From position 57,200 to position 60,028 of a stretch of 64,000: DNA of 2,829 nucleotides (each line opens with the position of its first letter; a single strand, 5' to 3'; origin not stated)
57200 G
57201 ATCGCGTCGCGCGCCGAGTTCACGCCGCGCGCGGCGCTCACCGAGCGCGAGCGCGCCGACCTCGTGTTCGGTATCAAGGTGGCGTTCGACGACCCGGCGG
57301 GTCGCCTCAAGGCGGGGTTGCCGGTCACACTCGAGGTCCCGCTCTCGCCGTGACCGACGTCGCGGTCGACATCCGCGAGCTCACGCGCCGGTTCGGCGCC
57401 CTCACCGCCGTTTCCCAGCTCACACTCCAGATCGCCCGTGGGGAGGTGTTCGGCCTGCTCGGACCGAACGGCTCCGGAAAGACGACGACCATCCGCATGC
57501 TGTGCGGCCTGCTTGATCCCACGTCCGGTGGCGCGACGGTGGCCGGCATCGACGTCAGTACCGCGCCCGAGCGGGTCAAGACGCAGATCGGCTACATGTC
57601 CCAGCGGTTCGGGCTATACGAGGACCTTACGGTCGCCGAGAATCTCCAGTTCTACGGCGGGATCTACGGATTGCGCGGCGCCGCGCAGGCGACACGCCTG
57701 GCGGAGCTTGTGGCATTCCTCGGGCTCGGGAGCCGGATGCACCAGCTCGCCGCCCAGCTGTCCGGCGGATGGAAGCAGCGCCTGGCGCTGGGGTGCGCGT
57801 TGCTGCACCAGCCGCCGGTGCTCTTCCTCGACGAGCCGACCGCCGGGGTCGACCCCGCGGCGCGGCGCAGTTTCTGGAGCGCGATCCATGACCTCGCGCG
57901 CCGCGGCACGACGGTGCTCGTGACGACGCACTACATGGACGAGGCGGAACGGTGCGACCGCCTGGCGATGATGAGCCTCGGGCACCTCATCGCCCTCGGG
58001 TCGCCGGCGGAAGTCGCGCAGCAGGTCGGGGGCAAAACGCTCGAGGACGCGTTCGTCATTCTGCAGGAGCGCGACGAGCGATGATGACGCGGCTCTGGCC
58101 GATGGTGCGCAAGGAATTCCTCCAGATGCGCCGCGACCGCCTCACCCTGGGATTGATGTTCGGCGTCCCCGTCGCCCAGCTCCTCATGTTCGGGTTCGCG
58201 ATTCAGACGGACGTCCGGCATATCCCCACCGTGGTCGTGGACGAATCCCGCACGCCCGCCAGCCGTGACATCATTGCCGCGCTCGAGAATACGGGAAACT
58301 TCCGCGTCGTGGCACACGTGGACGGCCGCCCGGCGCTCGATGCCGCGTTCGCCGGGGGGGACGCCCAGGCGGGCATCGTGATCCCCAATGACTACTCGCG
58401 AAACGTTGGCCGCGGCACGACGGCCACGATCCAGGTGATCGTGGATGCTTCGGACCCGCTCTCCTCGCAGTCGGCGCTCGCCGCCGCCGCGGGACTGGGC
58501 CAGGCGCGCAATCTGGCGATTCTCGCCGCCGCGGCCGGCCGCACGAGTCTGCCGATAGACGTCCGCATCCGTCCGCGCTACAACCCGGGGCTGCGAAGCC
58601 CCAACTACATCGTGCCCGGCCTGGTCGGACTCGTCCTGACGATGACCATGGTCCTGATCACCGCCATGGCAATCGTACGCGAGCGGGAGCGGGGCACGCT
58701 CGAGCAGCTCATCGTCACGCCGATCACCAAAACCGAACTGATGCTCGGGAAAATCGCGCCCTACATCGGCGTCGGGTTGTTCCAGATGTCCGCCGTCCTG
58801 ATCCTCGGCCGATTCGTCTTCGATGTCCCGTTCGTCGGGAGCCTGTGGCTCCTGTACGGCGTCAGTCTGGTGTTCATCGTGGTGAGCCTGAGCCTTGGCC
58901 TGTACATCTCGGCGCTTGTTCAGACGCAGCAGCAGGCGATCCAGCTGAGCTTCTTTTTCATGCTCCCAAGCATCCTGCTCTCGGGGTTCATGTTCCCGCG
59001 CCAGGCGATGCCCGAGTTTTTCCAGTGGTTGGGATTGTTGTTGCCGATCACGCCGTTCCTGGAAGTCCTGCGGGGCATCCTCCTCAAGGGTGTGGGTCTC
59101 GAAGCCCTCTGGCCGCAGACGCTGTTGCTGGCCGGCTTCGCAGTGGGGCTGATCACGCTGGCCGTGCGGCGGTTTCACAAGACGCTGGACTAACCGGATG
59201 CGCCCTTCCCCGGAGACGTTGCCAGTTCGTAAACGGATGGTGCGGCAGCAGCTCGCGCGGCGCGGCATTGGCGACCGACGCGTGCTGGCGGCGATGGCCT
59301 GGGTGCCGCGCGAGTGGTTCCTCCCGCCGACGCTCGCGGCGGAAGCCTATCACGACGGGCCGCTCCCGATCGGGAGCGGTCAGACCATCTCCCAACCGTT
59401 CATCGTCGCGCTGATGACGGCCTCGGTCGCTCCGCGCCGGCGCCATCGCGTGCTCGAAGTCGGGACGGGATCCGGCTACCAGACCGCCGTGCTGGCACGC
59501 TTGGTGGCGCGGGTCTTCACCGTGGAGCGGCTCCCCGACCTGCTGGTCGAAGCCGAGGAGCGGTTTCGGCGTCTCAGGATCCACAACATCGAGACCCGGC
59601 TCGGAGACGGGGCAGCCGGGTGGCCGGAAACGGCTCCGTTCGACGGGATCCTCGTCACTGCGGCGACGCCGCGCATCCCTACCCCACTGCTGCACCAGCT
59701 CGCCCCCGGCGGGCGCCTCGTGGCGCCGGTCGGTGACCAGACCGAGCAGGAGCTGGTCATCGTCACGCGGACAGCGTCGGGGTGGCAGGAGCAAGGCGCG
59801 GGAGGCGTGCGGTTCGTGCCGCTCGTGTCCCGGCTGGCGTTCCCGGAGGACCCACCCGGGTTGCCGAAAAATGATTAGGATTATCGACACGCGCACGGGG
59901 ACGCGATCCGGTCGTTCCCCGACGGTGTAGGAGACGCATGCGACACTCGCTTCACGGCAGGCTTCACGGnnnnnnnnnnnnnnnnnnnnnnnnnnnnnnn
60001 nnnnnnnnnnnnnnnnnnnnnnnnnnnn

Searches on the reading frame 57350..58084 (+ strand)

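Call 16: search_protein_families(library=pfam, proteins=[window:57350-58084:+])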
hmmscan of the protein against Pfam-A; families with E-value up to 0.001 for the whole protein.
window:57350-58084:+ (244 aa): 3 families
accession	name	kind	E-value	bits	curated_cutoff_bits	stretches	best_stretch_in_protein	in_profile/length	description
PF00005.33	ABC_tran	-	2.9e-32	112.6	25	1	22-165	2-137/137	ABC transporter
PF13304.12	AAA_21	-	5.8e-13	50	27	1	134-194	235-298/304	AAA domain, putative AbiEii toxin, Type IV TA system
PF02463.25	SMC_N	-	0.0002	21.3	40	0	136-208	136-211/220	RecF/RecN/SMC N terminal domain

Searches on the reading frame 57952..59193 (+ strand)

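Call 16: search_protein_families(library=pfam, proteins=[window:57952-59193:+])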
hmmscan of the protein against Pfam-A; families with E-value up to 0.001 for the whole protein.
window:57952-59193:+ (413 aa): 4 families
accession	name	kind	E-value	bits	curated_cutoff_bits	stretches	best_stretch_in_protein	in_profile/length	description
PF12698.13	ABC2_membrane_3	-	3.5e-61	207.7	31.6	1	66-405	4-346/347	ABC-2 family transporter protein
PF01061.29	ABC2_membrane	-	4.5e-32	111.7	26.9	1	219-377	51-210/211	ABC-2 type transporter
PF12679.13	ABC2_membrane_2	-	4.2e-18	66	27.2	1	49-410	1-280/283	ABC-2 family transporter protein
PF12730.13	ABC2_membrane_4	-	2.2e-06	28.2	27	1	227-338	58-177/179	ABC-2 family transporter protein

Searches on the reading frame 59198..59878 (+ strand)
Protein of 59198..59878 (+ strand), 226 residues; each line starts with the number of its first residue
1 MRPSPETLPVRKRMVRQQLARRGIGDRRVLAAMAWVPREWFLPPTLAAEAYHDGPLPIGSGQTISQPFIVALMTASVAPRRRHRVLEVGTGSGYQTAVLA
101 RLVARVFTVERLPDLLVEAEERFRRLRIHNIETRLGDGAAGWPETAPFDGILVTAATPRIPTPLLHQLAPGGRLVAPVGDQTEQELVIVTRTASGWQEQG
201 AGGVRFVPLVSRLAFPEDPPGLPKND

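Call 16: search_protein_families(library=pfam, proteins=[window:59198-59878:+])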
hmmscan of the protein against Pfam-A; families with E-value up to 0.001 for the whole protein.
window:59198-59878:+ (226 aa): 4 families
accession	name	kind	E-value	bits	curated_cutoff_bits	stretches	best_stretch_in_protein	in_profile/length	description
PF01135.25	PCMT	-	2.1e-59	201.2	20.3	1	13-212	5-208/210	Protein-L-isoaspartate(D-aspartate) O-methyltransferase (PCMT)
PF13649.12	Methyltransf_25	-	5.9e-07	30.5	27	1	85-157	1-74/97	Methyltransferase domain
PF13847.12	Methyltransf_31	-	2e-05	24.7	27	1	83-156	5-83/145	Methyltransferase domain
PF08241.18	Methyltransf_11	-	0.00034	21.6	21.2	1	86-156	1-69/95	Methyltransferase domain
